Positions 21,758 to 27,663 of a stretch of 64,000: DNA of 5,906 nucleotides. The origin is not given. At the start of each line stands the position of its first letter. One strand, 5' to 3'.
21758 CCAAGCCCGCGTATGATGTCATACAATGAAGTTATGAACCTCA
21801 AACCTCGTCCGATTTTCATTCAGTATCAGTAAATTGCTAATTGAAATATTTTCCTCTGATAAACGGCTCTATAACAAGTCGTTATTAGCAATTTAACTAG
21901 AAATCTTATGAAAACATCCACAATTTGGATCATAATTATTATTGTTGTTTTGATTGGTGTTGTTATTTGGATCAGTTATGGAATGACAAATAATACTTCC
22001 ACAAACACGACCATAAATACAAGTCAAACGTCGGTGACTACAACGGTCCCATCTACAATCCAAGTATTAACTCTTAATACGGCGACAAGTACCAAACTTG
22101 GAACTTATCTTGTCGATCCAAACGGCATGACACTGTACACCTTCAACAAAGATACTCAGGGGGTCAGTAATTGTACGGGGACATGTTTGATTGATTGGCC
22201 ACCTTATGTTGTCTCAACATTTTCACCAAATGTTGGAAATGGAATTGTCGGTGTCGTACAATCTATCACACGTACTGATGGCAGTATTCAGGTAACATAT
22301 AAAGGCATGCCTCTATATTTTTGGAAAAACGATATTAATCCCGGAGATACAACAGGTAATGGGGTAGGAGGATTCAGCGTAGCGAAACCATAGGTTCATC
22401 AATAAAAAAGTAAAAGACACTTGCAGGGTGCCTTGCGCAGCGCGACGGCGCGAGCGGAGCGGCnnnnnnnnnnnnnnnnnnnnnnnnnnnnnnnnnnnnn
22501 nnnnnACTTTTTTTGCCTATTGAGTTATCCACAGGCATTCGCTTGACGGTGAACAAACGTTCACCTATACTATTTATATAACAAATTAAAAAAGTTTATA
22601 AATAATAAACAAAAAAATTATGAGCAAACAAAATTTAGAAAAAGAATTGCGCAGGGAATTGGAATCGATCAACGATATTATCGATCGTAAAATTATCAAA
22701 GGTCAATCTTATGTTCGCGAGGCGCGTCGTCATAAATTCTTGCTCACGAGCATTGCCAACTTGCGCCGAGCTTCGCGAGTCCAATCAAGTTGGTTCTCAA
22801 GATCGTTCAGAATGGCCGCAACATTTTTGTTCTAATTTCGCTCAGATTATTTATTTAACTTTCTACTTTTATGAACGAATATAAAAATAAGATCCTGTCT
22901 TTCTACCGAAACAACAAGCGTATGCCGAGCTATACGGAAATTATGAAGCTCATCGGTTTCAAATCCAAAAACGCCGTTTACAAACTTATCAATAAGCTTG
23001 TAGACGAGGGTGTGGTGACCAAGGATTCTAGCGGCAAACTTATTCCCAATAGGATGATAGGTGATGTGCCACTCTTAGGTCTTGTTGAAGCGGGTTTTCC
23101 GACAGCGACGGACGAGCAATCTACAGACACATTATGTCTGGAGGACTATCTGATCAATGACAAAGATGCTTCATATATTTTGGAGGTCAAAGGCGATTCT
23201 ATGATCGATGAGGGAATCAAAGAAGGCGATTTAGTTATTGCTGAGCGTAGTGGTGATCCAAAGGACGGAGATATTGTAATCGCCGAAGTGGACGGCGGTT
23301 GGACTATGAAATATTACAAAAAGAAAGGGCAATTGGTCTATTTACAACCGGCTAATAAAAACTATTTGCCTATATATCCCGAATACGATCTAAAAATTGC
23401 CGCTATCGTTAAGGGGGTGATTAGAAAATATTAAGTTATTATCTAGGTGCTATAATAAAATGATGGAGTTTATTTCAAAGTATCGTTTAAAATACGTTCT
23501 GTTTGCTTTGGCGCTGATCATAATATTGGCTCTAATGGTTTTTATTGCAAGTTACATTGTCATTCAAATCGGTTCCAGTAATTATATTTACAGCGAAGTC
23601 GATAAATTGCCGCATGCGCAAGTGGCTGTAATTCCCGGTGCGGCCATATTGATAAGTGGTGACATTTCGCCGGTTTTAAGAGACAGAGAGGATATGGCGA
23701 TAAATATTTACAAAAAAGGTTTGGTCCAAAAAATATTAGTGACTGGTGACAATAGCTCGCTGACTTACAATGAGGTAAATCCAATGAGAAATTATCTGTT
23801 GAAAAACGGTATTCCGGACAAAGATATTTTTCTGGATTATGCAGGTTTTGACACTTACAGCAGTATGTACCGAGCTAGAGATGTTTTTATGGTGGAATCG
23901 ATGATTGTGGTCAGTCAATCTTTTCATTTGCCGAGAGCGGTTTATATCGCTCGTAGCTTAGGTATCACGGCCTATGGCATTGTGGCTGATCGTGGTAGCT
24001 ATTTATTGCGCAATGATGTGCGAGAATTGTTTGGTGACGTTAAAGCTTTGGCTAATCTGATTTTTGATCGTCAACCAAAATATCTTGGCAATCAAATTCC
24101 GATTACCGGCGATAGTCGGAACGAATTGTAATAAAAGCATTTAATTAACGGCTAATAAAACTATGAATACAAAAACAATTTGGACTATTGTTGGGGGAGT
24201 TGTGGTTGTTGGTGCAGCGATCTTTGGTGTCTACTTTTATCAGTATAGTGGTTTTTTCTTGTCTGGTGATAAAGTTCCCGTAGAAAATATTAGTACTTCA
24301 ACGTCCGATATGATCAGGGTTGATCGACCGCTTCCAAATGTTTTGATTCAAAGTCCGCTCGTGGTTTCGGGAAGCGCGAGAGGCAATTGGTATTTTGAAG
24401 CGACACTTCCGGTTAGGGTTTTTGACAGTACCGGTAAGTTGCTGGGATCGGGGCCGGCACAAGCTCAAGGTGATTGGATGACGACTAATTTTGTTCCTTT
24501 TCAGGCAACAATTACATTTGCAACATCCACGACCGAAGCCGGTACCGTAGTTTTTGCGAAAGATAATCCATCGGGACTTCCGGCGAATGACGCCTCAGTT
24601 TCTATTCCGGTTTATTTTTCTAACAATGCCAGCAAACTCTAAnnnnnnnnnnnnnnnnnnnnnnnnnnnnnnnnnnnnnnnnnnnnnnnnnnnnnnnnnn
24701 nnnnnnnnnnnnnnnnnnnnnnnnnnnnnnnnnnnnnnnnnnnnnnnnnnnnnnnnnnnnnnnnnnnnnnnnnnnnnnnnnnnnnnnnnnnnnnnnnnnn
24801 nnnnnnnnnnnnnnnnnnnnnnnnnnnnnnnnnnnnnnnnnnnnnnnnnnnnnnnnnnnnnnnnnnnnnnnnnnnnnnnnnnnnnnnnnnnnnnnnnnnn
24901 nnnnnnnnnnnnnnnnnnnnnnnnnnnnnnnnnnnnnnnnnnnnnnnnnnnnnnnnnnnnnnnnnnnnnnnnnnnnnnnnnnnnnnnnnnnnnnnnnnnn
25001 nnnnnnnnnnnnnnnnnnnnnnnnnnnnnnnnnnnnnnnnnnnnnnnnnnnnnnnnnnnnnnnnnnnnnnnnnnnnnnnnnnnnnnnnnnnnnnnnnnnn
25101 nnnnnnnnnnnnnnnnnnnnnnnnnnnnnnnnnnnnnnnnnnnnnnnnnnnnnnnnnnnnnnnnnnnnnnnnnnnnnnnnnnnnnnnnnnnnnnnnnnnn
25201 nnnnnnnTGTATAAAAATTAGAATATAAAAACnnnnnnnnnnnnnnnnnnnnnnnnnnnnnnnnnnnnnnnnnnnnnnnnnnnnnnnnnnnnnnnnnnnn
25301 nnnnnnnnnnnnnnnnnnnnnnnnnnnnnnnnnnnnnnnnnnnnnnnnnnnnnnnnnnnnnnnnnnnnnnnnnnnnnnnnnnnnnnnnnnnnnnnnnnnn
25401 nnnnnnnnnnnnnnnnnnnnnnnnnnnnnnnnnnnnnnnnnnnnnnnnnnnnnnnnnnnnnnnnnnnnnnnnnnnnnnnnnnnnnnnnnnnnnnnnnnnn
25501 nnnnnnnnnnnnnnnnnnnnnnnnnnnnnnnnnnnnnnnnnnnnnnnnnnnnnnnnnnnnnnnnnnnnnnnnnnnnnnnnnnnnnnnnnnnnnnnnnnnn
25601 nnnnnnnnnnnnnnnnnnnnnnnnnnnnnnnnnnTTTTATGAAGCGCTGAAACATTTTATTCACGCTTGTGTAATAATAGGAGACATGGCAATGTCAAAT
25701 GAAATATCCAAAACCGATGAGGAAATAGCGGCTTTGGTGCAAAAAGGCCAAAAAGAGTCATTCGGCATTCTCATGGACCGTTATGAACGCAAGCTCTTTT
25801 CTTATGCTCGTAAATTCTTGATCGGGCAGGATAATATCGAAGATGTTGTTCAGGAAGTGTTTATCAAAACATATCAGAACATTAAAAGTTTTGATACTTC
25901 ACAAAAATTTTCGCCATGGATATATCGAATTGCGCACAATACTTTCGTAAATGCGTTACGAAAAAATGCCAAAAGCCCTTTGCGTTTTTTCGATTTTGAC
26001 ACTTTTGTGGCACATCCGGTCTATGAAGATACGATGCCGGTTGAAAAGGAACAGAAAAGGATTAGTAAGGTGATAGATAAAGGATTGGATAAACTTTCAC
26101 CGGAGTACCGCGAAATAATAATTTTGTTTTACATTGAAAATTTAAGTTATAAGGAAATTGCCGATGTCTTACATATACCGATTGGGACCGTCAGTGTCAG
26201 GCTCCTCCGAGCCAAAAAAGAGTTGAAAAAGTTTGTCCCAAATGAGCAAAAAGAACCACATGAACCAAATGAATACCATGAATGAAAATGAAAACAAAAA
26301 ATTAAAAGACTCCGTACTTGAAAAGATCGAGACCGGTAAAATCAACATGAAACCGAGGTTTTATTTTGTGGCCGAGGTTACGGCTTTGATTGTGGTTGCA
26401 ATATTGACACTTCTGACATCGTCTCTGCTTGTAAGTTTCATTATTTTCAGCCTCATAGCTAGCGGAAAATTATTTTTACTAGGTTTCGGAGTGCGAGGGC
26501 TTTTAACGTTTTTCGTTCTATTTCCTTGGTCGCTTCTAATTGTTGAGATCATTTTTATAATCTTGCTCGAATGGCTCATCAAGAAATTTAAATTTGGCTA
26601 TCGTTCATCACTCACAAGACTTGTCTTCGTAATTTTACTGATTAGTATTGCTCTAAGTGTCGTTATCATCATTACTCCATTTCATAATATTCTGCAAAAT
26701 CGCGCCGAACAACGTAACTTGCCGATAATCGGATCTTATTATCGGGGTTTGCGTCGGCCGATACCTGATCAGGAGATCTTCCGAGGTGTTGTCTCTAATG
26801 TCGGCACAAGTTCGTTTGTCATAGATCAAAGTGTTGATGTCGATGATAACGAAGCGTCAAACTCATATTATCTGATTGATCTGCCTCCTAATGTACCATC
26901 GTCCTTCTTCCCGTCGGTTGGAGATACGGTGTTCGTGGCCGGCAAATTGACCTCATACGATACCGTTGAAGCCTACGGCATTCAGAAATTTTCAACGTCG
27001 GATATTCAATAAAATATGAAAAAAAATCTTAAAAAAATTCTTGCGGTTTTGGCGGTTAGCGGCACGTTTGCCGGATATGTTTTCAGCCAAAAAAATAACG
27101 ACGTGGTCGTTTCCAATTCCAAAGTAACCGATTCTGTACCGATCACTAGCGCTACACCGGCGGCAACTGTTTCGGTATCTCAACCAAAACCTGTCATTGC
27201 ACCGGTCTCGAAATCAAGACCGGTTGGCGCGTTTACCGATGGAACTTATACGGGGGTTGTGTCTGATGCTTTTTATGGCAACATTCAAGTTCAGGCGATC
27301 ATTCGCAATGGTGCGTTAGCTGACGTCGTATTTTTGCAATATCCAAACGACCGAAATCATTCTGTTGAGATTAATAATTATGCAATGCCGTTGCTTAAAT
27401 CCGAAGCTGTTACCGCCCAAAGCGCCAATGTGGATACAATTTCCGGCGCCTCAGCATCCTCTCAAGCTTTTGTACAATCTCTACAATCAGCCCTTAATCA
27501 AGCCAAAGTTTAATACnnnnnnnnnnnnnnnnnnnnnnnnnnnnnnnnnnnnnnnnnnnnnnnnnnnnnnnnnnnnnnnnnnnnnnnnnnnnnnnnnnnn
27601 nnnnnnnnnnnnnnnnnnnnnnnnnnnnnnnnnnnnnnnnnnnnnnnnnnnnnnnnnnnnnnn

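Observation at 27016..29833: Compact flavinylation-linked membrane redox module: FMN-binding protein, ApbE, and an RnfD/NqrB-like domain fused to an FNR-like domain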

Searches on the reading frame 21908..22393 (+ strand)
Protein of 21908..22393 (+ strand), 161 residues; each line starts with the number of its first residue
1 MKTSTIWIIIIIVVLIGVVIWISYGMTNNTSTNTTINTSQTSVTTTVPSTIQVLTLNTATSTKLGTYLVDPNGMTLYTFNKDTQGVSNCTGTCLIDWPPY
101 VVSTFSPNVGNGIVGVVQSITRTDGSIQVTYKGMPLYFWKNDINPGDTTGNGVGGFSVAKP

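Call 3: search_protein_families(library=pfam, proteins=[window:21908-22393:+], max_evalue=0.01)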
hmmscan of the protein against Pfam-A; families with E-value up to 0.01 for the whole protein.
window:21908-22393:+ (161 aa): 1 family
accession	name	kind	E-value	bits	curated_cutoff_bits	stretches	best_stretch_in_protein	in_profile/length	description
PF03640.20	Lipoprotein_15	-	1.2e-28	98.7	24.4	2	119-155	2-38/47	Secreted repeat of unknown function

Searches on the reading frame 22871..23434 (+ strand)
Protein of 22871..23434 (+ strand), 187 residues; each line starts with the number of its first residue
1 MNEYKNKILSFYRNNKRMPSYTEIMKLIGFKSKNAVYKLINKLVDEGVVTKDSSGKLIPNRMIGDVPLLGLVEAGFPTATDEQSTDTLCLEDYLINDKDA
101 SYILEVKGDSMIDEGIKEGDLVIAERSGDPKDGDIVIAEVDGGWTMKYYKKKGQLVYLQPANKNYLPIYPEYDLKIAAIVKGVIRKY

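Call 65: search_protein_families(library=pfam, proteins=[window:22871-23434:+], max_evalue=0.01)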
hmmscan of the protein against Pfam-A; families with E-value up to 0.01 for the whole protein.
window:22871-23434:+ (187 aa): 3 families
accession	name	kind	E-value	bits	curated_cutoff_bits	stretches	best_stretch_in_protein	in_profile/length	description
PF00717.28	Peptidase_S24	-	7.9e-25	87.3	23.3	1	67-178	1-113/116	Peptidase S24-like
PF13730.12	HTH_36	-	0.0005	20.3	25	1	10-47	16-53/55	Helix-turn-helix domain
PF01726.22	LexA_DNA_bind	-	0.0091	16.2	23.7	0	17-52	24-59/65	LexA DNA binding domain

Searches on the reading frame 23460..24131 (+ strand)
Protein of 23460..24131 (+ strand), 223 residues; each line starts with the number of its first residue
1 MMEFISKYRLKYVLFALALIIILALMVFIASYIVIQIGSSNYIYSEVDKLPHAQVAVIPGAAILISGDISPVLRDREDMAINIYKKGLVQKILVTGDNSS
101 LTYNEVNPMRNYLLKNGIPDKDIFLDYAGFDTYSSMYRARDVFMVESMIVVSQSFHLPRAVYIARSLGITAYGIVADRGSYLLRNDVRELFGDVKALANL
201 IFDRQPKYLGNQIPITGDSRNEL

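Call 65: search_protein_families(library=pfam, proteins=[window:23460-24131:+], max_evalue=0.01)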
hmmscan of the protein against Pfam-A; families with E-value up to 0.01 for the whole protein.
window:23460-24131:+ (223 aa): 1 family
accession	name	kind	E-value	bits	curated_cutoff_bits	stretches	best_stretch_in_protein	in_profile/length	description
PF02698.23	DUF218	-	8.9e-23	81.1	27.6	1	55-170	2-105/133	DUF218 domain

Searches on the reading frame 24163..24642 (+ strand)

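Call 3: search_protein_families(library=pfam, proteins=[window:24163-24642:+], max_evalue=0.01)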
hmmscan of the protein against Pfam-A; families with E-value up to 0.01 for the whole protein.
window:24163-24642:+ (159 aa): 1 family
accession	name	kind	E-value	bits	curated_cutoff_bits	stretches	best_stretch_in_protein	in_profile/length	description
PF10648.15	Gmad2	-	8.1e-15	55.3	25.7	1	51-137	2-83/86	Immunoglobulin-like domain of bacterial spore germination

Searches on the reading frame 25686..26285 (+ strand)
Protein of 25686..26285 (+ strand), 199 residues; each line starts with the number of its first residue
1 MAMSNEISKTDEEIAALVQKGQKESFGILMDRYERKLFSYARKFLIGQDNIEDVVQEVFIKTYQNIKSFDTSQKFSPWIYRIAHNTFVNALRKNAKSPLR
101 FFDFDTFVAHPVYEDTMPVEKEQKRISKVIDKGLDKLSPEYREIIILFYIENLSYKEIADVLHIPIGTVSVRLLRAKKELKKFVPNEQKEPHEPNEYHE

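Call 3: search_protein_families(library=pfam, proteins=[window:25686-26285:+], max_evalue=0.01)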
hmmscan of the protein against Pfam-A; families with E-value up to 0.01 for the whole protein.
window:25686-26285:+ (199 aa): 5 families
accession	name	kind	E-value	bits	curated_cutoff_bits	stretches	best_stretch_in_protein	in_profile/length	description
PF04542.20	Sigma70_r2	-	9.4e-20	70.6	24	1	29-95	1-69/71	Sigma-70 region 2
PF08281.18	Sigma70_r4_2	-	2.5e-17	62.7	25.7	1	130-180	4-54/54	Sigma-70, region 4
PF04545.22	Sigma70_r4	-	2.1e-11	43.6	24.1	1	134-182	2-50/50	Sigma-70, region 4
PF13384.12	HTH_23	-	0.0019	18.4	24.6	1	143-175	8-39/50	Homeodomain-like domain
PF13412.12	HTH_24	-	0.0038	17.2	21.9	0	152-178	17-43/48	Winged helix-turn-helix DNA-binding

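Call 4: search_protein_families(library=ncbifam, proteins=[window:25686-26285:+], max_evalue=0.01)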
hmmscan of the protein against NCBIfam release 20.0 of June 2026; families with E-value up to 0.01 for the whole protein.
window:25686-26285:+ (199 aa): 111 families (the best 25 are shown)
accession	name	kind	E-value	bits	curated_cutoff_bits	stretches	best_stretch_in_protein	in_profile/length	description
NF009171.0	PRK12518.1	equivalog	3.1e-37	128.3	208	1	4-186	7-186/191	RNA polymerase sigma factor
NF007223.0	PRK09641.1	equivalog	8e-35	120.4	209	1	13-183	7-183/187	RNA polymerase sigma factor SigW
TIGR02937.1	sigma70-ECF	superfamily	8.1e-34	116.6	42.9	1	28-182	5-163/165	sigma-70 family RNA polymerase sigma factor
NF008888.0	PRK11922.1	equivalog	8.5e-33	113.9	204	1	4-184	10-196/231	RNA polymerase sigma factor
TIGR02939.1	RpoE_Sigma70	equivalog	2.1e-31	109.5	236.15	1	9-182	5-184/190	RNA polymerase sigma factor RpoE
TIGR02948.1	SigW_bacill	equivalog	8.3e-31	107.5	243.1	1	17-182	11-182/187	RNA polymerase sigma factor SigW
TIGR02950.1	SigM_subfam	subfamily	8.8e-30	103.6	147.95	1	29-183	5-157/159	RNA polymerase sigma factor, SigM family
TIGR02985.1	Sig70_bacteroi1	subfamily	2.6e-29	102.5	126.4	1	25-182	2-160/162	RNA polymerase sigma-70 factor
NF004113.0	PRK05602.1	equivalog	1.7e-27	96.4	208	1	5-190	26-207/211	RNA polymerase sigma factor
NF009174.0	PRK12522.1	equivalog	2.4e-27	96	217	1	26-187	5-170/175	RNA polymerase sigma factor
NF009166.1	PRK12513.1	equivalog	9.1e-27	94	206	1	8-187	6-189/193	RNA polymerase sigma factor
NF007216.0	PRK09638.1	equivalog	3.7e-26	92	194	1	12-184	6-174/180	RNA polymerase sigma factor SigY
NF009195.0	PRK12543.1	subfamily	4.2e-26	91.6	197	1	12-190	8-184/192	RNA polymerase sigma factor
NF006930.0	PRK09415.1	subfamily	5.3e-26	91.5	198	1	20-185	12-176/179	RNA polymerase factor sigma C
NF007222.0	PRK09640.1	equivalog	8.6e-26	90.6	194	1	24-182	26-180/188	RNA polymerase sigma factor SigX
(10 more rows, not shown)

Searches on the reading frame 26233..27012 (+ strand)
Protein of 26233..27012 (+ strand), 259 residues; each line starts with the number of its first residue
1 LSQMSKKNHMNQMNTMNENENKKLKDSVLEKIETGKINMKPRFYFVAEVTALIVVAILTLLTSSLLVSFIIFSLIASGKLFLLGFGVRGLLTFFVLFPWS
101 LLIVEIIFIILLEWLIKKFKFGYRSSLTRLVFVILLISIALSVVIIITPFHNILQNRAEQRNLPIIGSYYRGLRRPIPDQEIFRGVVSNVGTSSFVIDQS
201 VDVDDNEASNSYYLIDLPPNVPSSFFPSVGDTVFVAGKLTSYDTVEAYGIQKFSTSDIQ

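Call 3: search_protein_families(library=pfam, proteins=[window:26233-27012:+], max_evalue=0.01)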
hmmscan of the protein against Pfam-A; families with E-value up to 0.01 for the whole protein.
window:26233-27012:+ (259 aa): 0 families

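Call 4: search_protein_families(library=ncbifam, proteins=[window:26233-27012:+], max_evalue=0.01)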
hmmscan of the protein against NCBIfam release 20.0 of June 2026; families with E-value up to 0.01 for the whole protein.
window:26233-27012:+ (259 aa): 0 families

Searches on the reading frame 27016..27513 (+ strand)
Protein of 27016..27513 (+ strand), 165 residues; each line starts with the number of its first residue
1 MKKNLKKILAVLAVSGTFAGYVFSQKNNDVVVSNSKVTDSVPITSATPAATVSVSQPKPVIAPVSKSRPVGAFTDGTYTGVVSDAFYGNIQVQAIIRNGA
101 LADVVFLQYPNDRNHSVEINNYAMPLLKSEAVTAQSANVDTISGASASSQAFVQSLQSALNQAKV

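Call 3: search_protein_families(library=pfam, proteins=[window:27016-27513:+], max_evalue=0.01)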
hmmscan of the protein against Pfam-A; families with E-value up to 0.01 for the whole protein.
window:27016-27513:+ (165 aa): 1 family
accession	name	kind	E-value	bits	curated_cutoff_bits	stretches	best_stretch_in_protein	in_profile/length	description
PF04205.19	FMN_bind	-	5.5e-07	30.6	22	1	87-161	3-77/77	FMN-binding domain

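Call 4: search_protein_families(library=ncbifam, proteins=[window:27016-27513:+], max_evalue=0.01)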
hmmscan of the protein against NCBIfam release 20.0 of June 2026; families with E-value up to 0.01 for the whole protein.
window:27016-27513:+ (165 aa): 1 family
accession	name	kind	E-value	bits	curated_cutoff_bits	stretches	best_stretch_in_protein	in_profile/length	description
NF041840.1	rnfG_Methano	equivalog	0.00051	19.7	230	1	129-163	150-184/189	Rnf electron transport complex subunit RnfG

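Call 51: search_solved_structures(query=window:27016-27513:+, max_evalue=1, show_alignments=2)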
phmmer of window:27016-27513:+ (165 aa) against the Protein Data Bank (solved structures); distinct sequences matched with E-value up to 1: 13.
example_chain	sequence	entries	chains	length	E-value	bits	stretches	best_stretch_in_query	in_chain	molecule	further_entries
8p2a_A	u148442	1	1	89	6.9e-10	42.3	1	77-163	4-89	FMN-binding domain-containing protein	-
7qnp_AAA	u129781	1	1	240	9.1e-06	28.9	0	85-113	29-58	Designed Armadillo Repeat Protein N(A4)M4C(AII)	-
8oh7_A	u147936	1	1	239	9.6e-06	28.9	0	85-113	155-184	Designed Armadillo repeat protein with four internal modules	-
4db8_A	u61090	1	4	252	2.1e-05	27.8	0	85-113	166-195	Armadillo-repeat Protein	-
4db6_A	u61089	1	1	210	0.00045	23.4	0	85-113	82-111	Armadillo repeat protein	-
4dba_A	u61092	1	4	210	0.00053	23.2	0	85-113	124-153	Designed Armadillo repeat protein, YIIM3AII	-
5mfo_A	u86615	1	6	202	0.00095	22.4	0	85-113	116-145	YIIIM3AIII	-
4db9_A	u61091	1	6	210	0.0011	22.3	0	85-113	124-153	Armadillo repeat protein, YIIIM3AIII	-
8p2b_A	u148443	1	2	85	0.01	19.1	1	81-163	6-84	Clostridiaceae bacterium FMN4 domain 1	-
2ru4_A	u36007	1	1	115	0.052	16.8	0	85-113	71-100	Armadillo Repeat Protein, N-terminal fragment, YIIM2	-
2xyb_A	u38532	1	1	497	0.55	13.5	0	111-155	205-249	LACCASE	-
6u8z_A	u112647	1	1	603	0.66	13.2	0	81-130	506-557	Phospholipase D1,Phospholipase D1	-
6ohr_A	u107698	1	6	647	0.73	13.1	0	81-130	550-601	Phospholipase D1, chimeric constuct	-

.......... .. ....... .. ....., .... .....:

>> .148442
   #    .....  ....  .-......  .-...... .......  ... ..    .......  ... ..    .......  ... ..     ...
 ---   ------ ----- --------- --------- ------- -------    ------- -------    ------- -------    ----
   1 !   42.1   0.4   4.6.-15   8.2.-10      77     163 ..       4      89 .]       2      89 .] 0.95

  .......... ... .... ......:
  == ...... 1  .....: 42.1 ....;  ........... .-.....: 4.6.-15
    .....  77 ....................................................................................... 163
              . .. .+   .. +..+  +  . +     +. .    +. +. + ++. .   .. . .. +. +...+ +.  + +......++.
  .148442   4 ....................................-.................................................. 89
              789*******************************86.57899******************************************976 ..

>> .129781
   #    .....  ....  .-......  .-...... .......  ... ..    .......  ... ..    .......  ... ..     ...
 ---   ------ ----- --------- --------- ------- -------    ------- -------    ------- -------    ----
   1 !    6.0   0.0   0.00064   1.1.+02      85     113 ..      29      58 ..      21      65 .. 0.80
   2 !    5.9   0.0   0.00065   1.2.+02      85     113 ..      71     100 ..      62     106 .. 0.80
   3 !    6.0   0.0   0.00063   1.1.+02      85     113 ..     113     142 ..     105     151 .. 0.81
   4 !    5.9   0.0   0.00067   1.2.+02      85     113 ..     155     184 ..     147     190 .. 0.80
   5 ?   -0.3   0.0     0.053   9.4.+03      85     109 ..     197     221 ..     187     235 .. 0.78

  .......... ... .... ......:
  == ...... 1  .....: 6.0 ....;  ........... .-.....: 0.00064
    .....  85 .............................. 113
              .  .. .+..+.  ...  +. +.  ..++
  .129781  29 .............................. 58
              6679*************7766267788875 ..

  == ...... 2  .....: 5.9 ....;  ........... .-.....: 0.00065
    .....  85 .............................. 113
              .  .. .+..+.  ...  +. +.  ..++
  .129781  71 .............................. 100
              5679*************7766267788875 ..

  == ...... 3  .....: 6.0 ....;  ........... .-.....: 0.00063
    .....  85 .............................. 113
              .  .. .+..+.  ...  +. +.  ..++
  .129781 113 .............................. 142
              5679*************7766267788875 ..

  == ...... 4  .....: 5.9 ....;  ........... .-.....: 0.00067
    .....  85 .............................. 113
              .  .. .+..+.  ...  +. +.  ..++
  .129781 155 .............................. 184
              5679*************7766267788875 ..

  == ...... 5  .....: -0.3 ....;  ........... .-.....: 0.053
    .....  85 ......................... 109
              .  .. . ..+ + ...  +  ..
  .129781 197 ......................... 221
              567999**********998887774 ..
